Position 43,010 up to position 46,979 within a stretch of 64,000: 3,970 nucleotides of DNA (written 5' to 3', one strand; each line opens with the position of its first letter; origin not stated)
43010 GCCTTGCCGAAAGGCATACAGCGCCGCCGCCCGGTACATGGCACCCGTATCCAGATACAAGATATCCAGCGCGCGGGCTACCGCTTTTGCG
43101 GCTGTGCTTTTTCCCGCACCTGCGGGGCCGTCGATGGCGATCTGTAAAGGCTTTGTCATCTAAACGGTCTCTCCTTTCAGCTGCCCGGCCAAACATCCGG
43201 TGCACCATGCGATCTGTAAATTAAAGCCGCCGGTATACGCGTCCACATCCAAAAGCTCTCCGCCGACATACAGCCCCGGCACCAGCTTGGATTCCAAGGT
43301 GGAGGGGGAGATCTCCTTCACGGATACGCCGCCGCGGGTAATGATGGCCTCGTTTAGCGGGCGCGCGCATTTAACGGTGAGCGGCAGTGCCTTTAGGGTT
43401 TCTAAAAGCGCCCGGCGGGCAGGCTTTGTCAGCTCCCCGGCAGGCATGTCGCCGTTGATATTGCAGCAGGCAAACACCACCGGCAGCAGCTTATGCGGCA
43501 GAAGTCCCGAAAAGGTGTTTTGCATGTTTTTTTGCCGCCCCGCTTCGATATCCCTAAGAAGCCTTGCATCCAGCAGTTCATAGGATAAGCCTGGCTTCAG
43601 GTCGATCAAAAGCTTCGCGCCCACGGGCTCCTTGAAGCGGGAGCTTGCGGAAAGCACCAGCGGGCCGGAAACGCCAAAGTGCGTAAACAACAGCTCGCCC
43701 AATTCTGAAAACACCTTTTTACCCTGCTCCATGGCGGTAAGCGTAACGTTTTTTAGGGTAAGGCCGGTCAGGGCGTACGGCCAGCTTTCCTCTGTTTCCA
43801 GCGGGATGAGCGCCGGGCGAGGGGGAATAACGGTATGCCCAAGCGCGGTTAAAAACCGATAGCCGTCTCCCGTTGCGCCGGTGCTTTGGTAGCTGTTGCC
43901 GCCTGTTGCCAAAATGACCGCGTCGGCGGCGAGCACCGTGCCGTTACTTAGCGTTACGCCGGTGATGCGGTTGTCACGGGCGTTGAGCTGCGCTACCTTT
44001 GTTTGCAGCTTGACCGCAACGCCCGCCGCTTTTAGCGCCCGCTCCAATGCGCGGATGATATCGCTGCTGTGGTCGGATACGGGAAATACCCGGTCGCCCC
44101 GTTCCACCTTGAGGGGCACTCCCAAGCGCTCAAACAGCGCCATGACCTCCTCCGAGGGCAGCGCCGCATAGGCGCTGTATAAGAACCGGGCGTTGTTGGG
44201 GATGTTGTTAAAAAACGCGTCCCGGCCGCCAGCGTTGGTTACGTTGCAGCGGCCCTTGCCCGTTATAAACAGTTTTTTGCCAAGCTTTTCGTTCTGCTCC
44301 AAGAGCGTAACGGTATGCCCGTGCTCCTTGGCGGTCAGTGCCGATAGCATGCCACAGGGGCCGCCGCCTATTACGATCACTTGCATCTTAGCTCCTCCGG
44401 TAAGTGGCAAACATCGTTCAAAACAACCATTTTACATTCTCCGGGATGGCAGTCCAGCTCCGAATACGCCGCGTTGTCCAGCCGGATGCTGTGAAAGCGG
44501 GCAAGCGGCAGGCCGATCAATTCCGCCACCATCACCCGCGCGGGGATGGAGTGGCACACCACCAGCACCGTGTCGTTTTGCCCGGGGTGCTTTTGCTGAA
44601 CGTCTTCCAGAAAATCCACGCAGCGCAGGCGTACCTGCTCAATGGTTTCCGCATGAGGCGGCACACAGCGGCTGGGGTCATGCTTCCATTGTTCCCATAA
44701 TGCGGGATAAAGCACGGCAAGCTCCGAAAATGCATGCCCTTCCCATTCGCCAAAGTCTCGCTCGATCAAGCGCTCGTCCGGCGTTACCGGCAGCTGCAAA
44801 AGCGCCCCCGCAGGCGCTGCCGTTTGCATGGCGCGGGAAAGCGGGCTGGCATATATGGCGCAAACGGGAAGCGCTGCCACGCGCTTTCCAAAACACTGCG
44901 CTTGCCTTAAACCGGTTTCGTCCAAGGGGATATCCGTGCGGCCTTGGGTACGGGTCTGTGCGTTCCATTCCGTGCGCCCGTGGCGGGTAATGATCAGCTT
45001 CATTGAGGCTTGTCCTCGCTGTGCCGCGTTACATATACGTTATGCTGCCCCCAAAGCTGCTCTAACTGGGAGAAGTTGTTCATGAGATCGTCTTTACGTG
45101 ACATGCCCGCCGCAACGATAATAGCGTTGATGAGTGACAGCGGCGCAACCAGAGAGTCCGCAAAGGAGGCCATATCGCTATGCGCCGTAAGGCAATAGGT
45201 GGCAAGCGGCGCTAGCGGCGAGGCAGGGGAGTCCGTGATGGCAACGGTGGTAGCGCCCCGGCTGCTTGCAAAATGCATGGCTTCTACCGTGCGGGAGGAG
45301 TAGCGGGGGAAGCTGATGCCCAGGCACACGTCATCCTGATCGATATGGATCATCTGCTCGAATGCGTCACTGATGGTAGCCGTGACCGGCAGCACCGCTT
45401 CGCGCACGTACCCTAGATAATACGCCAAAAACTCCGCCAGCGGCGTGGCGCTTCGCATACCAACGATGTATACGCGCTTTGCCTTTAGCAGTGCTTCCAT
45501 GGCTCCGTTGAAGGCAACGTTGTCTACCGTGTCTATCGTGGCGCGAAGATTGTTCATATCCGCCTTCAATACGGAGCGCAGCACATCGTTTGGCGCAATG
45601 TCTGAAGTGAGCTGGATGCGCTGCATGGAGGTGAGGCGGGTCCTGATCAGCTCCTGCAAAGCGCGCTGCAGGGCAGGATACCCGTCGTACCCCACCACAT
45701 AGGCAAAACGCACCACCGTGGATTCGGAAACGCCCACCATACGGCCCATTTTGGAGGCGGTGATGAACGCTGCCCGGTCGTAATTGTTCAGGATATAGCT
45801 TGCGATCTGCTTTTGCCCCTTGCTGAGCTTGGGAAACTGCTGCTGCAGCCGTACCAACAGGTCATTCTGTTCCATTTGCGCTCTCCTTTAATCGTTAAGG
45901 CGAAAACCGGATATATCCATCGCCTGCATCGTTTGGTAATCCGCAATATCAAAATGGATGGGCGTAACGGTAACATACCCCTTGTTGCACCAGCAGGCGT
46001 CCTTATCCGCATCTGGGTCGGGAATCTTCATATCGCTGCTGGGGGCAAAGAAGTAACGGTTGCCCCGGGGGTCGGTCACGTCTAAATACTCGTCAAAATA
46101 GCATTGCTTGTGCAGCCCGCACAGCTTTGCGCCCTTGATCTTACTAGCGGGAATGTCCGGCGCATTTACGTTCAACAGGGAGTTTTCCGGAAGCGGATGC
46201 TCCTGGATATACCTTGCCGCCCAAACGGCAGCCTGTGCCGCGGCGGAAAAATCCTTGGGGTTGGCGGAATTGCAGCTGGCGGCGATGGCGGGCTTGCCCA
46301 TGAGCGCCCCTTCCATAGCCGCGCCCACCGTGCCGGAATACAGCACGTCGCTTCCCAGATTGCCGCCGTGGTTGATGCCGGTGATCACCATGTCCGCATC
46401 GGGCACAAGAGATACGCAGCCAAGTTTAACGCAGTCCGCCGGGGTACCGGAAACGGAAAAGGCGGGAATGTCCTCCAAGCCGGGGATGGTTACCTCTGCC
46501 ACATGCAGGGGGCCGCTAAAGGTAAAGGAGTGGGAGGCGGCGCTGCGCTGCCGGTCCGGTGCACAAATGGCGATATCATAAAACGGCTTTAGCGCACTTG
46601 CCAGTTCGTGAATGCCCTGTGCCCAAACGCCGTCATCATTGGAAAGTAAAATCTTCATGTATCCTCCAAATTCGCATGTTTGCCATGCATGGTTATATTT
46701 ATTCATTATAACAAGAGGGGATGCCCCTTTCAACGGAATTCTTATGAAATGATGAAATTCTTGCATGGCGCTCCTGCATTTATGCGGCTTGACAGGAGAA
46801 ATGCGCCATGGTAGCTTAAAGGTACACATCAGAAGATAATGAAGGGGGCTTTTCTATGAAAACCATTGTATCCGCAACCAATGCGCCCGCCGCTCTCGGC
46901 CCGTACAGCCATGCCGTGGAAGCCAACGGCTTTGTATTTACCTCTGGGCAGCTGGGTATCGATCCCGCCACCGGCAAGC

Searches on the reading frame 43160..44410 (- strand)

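Call 18: search_protein_families(library=pfam, proteins=[window:43160-44410:-], max_evalue=0.00001)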
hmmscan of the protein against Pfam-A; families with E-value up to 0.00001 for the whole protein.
window:43160-44410:- (416 aa): 11 families
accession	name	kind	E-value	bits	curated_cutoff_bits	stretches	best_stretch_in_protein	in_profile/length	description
PF03486.20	HI0933_like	-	3.7e-83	279.2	50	1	10-410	2-243/244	HI0933-like protein Rossmann domain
PF22780.1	HI0933_like_1st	-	1.9e-31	109.5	27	1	198-357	1-165/165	HI0933-like protein barrel and H2TH domain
PF07992.20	Pyr_redox_2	-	2.2e-16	60.6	26.1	1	91-172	159-238/291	Pyridine nucleotide-disulphide oxidoreductase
PF01266.30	DAO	-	2e-14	54.3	27.9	1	114-180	147-213/353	FAD dependent oxidoreductase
PF00890.30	FAD_binding_2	-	3.4e-12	46.7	20.4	1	11-173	2-205/414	FAD binding domain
PF01134.28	GIDA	-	5.3e-10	39.3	22.1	0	135-171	114-150/391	Glucose inhibited division protein A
PF12831.13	FAD_oxidored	-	1.4e-09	38.2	27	1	10-170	1-145/416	FAD dependent oxidoreductase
PF00070.33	Pyr_redox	-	9.6e-09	36.1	22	0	11-45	2-36/82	Pyridine nucleotide-disulphide oxidoreductase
PF13738.12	Pyr_redox_3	-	4.2e-07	29.9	30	0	12-43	1-32/305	Pyridine nucleotide-disulphide oxidoreductase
PF01593.30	Amino_oxidase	-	9.8e-07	28.8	19.8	0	75-172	164-257/443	Flavin containing amine oxidoreductase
PF13454.12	NAD_binding_9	-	4e-06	27.3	21.8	0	120-171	104-154/155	FAD-NAD(P)-binding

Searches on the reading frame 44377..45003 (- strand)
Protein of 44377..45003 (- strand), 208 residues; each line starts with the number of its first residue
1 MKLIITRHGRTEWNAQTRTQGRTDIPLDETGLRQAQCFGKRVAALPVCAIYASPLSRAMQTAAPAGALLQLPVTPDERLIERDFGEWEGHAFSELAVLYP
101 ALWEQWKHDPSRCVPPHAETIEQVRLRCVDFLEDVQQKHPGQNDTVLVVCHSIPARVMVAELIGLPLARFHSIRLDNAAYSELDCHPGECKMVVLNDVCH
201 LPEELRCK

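Call 18: search_protein_families(library=pfam, proteins=[window:44377-45003:-], max_evalue=0.00001)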
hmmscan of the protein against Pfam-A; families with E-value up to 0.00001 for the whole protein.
window:44377-45003:- (208 aa): 1 family
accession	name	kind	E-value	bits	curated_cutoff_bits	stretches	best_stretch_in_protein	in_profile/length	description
PF00300.27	His_Phos_1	-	1.1e-61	208.4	21.7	1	3-197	1-193/194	Histidine phosphatase superfamily (branch 1)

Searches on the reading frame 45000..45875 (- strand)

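Call 18: search_protein_families(library=pfam, proteins=[window:45000-45875:-], max_evalue=0.00001)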
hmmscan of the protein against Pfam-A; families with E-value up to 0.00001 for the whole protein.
window:45000-45875:- (291 aa): 2 families
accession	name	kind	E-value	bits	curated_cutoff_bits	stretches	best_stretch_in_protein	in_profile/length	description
PF01380.27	SIS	-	8.1e-25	87.6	25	1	129-255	2-131/131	SIS domain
PF01418.23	HTH_6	-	3e-13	50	28.3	1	6-75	3-72/77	Helix-turn-helix domain, rpiR family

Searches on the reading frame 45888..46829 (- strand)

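Call 18: search_protein_families(library=pfam, proteins=[window:45888-46829:-], max_evalue=0.00001)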
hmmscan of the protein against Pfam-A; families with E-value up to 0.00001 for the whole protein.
window:45888-46829:- (313 aa): 1 family
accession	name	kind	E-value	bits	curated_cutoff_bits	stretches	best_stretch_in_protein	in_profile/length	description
PF01975.23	SurE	-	2.4e-57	194.2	22.1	1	60-244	1-187/189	Survival protein SurE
